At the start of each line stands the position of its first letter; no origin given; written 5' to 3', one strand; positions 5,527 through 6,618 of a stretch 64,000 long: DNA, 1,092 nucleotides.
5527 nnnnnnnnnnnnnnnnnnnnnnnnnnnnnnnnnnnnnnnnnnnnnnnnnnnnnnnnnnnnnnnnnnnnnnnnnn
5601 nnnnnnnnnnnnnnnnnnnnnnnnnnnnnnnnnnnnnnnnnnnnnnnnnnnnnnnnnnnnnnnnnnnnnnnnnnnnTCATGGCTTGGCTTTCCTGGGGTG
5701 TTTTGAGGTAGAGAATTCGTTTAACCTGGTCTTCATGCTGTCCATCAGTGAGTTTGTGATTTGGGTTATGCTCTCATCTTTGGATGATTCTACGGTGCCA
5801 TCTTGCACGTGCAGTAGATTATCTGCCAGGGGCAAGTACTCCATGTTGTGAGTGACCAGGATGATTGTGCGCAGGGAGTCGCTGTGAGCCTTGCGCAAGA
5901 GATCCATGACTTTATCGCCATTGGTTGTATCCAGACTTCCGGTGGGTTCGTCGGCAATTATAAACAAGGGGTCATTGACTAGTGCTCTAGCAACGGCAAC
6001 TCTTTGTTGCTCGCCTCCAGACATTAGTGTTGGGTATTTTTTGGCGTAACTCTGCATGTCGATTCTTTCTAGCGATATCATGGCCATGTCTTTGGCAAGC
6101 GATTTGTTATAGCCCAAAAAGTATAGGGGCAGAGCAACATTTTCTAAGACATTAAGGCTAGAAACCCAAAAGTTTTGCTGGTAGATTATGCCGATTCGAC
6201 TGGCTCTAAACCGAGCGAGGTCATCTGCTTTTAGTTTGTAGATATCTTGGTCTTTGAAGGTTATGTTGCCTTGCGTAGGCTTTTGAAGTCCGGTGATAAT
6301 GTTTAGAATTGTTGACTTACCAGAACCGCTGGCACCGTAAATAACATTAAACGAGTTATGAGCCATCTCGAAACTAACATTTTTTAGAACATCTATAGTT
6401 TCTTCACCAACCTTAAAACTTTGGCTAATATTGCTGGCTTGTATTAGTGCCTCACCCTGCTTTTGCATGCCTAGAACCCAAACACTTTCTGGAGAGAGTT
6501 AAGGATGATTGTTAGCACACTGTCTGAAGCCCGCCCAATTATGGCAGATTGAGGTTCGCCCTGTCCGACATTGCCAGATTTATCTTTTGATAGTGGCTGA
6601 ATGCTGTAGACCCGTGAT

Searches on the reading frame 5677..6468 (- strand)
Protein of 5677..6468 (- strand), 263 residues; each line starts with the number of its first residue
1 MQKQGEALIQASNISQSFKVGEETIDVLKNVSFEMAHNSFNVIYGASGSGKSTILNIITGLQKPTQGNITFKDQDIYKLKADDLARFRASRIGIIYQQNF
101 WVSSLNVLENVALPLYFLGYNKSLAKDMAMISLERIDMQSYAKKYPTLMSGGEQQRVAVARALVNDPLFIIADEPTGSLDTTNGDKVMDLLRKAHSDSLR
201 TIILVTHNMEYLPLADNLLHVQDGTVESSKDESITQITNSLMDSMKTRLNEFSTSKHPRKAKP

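Call 22: search_protein_families(library=pfam, proteins=[window:5677-6468:-], max_evalue=0.01)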
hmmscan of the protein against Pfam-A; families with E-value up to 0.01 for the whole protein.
window:5677-6468:- (263 aa): 9 families
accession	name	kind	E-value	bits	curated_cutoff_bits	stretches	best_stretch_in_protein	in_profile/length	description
PF00005.33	ABC_tran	-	1.9e-30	106.7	25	1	28-176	1-136/137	ABC transporter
PF13166.12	AAA_13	-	1.7e-10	40.7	36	2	38-146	16-113/713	AAA domain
PF02463.25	SMC_N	-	5e-08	33.1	40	1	36-223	22-213/220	RecF/RecN/SMC N terminal domain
PF13304.12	AAA_21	-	3e-07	31.3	27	1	40-62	1-23/304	AAA domain, putative AbiEii toxin, Type IV TA system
PF13476.12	AAA_23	-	7.9e-05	23.8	27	1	23-59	13-40/201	AAA domain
PF03193.22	RsgA_GTPase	-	0.00036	20.8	30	1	17-69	86-137/174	RsgA GTPase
PF13555.12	AAA_29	-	0.00066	19.8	27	1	31-61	15-45/61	P-loop containing region of AAA domain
PF13175.12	AAA_15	-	0.0043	17.2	32.1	1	34-243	20-140/374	AAA ATPase domain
PF01926.29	MMR_HSR1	-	0.0065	17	21.9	0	42-78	3-38/113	50S ribosome-binding GTPase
